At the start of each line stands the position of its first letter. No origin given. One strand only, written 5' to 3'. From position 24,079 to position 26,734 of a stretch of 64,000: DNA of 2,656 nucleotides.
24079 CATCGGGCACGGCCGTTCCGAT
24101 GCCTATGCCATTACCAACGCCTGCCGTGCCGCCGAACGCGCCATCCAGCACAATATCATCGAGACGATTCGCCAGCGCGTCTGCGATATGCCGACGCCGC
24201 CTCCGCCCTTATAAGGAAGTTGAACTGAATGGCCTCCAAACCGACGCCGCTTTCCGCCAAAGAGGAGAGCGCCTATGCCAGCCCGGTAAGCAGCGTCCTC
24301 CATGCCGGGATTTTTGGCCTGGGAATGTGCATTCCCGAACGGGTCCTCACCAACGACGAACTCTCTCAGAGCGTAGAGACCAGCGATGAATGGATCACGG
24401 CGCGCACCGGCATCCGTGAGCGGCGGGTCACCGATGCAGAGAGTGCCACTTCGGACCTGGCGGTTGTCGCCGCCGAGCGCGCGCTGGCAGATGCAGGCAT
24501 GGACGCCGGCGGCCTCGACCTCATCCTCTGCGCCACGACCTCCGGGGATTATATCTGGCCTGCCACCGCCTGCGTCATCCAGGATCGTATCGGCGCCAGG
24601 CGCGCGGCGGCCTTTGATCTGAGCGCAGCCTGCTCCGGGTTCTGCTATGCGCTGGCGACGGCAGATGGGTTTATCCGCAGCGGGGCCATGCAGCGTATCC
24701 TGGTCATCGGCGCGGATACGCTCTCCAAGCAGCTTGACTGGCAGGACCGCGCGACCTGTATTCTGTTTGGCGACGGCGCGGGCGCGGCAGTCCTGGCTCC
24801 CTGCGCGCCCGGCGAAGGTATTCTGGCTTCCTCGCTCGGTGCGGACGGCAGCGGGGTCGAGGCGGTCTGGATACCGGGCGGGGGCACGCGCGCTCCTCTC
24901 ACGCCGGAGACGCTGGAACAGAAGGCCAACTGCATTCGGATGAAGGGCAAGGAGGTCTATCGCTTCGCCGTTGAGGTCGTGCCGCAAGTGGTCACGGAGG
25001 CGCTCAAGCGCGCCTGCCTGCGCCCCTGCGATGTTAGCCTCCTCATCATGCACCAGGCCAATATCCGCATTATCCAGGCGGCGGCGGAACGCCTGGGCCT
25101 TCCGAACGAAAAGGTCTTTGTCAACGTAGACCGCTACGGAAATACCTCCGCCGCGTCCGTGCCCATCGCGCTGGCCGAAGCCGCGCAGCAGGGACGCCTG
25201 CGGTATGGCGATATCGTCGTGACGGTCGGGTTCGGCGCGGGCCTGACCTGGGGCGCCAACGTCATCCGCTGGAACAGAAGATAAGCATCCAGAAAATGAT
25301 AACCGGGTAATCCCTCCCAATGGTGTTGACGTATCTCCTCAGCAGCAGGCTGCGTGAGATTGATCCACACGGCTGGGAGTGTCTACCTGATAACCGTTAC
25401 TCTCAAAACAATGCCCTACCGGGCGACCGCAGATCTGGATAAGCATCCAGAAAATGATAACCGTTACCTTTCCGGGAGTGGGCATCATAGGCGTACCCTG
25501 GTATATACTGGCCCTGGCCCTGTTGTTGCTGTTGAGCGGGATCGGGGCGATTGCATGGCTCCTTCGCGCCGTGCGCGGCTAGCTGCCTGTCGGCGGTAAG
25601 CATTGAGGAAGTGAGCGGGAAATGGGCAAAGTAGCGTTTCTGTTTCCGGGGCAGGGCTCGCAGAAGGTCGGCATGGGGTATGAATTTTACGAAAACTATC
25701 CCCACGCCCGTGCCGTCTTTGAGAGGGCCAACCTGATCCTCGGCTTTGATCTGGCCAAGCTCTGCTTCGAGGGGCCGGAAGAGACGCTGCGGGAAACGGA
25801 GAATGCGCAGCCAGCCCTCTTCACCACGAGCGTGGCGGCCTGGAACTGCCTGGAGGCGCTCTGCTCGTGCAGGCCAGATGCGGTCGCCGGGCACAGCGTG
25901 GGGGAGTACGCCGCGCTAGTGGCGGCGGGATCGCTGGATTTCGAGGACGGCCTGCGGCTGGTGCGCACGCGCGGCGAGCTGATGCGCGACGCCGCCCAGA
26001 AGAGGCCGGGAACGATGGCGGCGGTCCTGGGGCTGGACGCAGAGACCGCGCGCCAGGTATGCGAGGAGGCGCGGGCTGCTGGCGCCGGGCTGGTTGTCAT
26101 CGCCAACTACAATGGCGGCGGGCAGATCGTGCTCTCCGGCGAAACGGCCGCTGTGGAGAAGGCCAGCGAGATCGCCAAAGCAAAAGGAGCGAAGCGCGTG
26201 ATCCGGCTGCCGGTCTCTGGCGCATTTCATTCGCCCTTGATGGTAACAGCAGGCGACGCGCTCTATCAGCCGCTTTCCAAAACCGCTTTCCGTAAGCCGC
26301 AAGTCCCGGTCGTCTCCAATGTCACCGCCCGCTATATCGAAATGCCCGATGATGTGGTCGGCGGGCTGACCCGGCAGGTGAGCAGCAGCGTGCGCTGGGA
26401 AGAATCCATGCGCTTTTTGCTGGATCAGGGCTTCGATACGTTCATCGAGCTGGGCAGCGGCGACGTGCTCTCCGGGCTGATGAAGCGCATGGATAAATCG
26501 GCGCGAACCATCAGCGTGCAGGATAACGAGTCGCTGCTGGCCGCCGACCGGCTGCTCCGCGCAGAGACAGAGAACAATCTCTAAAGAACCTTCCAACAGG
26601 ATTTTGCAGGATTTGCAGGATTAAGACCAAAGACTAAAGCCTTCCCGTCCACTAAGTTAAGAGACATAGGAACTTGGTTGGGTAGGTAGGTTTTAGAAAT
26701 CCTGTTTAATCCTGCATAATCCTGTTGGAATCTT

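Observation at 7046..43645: New ~80-bp MITE-like family with 9-10-bp target-site duplications (4 copies in 64 kb)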

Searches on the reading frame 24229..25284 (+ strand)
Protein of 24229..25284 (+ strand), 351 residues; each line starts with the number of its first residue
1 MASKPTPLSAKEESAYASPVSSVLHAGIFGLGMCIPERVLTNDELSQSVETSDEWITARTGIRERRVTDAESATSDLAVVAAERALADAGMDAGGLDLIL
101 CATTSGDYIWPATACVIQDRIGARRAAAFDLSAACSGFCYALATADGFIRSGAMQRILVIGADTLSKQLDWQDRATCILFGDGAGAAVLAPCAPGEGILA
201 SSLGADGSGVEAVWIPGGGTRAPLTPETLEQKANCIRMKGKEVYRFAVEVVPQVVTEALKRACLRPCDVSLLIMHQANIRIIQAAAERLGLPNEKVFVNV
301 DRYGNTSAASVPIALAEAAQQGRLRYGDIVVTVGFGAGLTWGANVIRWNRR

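Call 11: search_protein_families(library=pfam, proteins=[window:24229-25284:+])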
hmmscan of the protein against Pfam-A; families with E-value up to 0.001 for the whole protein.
window:24229-25284:+ (351 aa): 3 families
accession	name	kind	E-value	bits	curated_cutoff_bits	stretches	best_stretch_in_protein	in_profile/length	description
PF08541.16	ACP_syn_III_C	-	7.5e-37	125.8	26.6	1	259-348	1-90/90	3-Oxoacyl-[acyl-carrier-protein (ACP)] synthase III C terminal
PF08545.16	ACP_syn_III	-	7.5e-32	109.5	24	1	129-207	1-80/80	3-Oxoacyl-[acyl-carrier-protein (ACP)] synthase III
PF00108.29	Thiolase_N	-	4.4e-07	30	26.4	1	58-168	7-118/260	Thiolase, N-terminal domain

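Call 24: find_encoding_contigs(protein=window:24229-25284:+, flank=3000, max_places=10)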
Protein window:24229-25284:+ (351 aa): 10 contigs read that carry it; 5 places shown.
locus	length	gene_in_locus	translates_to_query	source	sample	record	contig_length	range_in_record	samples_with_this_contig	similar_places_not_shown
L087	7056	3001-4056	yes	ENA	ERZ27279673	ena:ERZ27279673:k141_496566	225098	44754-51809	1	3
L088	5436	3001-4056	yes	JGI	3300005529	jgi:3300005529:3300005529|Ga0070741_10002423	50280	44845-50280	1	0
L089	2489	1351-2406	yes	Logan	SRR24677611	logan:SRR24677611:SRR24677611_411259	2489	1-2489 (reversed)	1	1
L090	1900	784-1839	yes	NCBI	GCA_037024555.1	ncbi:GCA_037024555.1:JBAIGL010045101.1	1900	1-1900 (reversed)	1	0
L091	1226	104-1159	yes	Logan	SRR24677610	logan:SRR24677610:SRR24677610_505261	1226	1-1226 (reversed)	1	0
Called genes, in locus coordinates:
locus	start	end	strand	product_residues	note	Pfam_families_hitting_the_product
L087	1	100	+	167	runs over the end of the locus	PF01467:CTP_transf_like, PF08218:Citrate_ly_lig (weak)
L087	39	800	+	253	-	-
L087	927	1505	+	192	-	PF02620:YceD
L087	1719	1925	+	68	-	PF01783:Ribosomal_L32p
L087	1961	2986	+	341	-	PF02504:FA_synthesis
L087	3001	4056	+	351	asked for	PF00108:Thiolase_N (faint), PF08545:ACP_syn_III, PF08541:ACP_syn_III_C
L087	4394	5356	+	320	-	PF00698:Acyl_transf_1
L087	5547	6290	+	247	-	PF00106:adh_short, PF08659:KR, PF23441:SDR (weak), PF13561:adh_short_C2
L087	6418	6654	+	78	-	PF14573:PP-binding_2 (weak), PF00550:PP-binding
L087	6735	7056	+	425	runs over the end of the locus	PF00109:ketoacyl-synt, PF02801:Ketoacyl-synt_C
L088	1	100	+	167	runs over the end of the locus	PF01467:CTP_transf_like, PF08218:Citrate_ly_lig (weak)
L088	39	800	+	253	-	-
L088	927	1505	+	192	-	PF02620:YceD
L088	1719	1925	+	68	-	PF01783:Ribosomal_L32p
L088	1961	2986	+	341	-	PF02504:FA_synthesis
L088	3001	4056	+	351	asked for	PF00108:Thiolase_N (faint), PF08545:ACP_syn_III, PF08541:ACP_syn_III_C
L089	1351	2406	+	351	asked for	PF00108:Thiolase_N (faint), PF08545:ACP_syn_III, PF08541:ACP_syn_III_C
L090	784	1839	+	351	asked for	PF00108:Thiolase_N (faint), PF08545:ACP_syn_III, PF08541:ACP_syn_III_C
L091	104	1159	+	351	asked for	PF00108:Thiolase_N (faint), PF08545:ACP_syn_III, PF08541:ACP_syn_III_C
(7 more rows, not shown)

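Call 33: list_cluster_members(proteins=[window:24229-25284:+, window:18352-20526:+, window:25622-26584:+])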
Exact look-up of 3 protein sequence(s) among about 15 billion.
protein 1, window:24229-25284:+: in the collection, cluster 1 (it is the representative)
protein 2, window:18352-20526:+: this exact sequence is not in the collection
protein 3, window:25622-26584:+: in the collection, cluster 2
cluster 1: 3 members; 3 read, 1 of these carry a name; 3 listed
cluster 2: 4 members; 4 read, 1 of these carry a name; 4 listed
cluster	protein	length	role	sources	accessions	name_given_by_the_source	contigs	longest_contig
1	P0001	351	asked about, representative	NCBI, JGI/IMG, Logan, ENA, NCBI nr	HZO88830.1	MAG TPA: beta-ketoacyl-ACP synthase III [Chthonomonadaceae bacterium] | beta-ketoacyl-ACP synthase III [Chthonomonadaceae bacterium]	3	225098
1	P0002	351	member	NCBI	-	-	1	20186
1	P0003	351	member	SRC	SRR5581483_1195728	-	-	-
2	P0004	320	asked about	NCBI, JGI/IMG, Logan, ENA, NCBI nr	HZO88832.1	MAG TPA: ACP S-malonyltransferase [Chthonomonadaceae bacterium] | ACP S-malonyltransferase [Chthonomonadaceae bacterium]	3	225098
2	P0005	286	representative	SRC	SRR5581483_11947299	-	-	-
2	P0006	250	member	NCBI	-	-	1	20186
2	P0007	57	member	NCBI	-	-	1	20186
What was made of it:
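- Host: NCBI names the flanking proteins 'Chthonomonadaceae bacterium' (call 33).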

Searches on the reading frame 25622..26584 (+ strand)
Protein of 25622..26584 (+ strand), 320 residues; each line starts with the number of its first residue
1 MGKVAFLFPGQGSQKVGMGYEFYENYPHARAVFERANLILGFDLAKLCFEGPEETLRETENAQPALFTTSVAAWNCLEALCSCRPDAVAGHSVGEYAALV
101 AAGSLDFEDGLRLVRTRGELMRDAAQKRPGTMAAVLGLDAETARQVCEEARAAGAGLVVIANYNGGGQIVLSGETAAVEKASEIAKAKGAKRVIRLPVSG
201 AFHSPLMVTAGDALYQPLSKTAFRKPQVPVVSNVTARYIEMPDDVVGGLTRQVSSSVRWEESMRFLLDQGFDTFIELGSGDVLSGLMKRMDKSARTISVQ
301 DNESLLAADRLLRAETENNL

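Call 11: search_protein_families(library=pfam, proteins=[window:25622-26584:+])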
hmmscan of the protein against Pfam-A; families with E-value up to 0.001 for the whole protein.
window:25622-26584:+ (320 aa): 1 family
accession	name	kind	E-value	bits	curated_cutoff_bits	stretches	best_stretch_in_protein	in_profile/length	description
PF00698.26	Acyl_transf_1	-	1.4e-46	159.9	32.7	1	6-293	2-281/319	Acyl transferase domain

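Call 25: find_encoding_contigs(protein=window:25622-26584:+, flank=3000, max_places=10)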
Protein window:25622-26584:+ (320 aa): 10 contigs read that carry it; 4 places shown.
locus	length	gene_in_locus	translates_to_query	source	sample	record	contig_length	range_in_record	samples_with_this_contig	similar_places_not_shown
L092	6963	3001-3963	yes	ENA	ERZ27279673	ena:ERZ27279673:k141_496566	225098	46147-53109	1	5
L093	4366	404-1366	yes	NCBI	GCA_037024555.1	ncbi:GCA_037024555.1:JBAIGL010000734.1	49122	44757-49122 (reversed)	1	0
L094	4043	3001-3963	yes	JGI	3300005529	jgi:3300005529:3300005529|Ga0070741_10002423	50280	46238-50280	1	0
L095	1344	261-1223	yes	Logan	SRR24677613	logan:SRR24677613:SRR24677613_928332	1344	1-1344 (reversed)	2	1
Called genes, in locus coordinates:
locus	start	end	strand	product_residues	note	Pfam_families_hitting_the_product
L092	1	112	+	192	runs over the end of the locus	PF02620:YceD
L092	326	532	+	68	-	PF01783:Ribosomal_L32p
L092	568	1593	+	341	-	PF02504:FA_synthesis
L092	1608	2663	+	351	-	PF00108:Thiolase_N (faint), PF08545:ACP_syn_III, PF08541:ACP_syn_III_C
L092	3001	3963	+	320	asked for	PF00698:Acyl_transf_1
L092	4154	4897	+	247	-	PF00106:adh_short, PF08659:KR, PF23441:SDR (weak), PF13561:adh_short_C2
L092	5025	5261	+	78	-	PF14573:PP-binding_2 (weak), PF00550:PP-binding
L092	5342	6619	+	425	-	PF00109:ketoacyl-synt, PF02801:Ketoacyl-synt_C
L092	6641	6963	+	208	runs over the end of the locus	PF05685:Uma2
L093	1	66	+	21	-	?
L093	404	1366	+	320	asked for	PF00698:Acyl_transf_1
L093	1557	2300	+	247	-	PF00106:adh_short, PF08659:KR, PF23441:SDR (weak), PF13561:adh_short_C2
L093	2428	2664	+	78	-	PF14573:PP-binding_2 (weak), PF00550:PP-binding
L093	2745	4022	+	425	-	PF00109:ketoacyl-synt, PF02801:Ketoacyl-synt_C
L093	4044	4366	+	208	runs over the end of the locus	PF05685:Uma2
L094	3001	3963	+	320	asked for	PF00698:Acyl_transf_1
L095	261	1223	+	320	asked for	PF00698:Acyl_transf_1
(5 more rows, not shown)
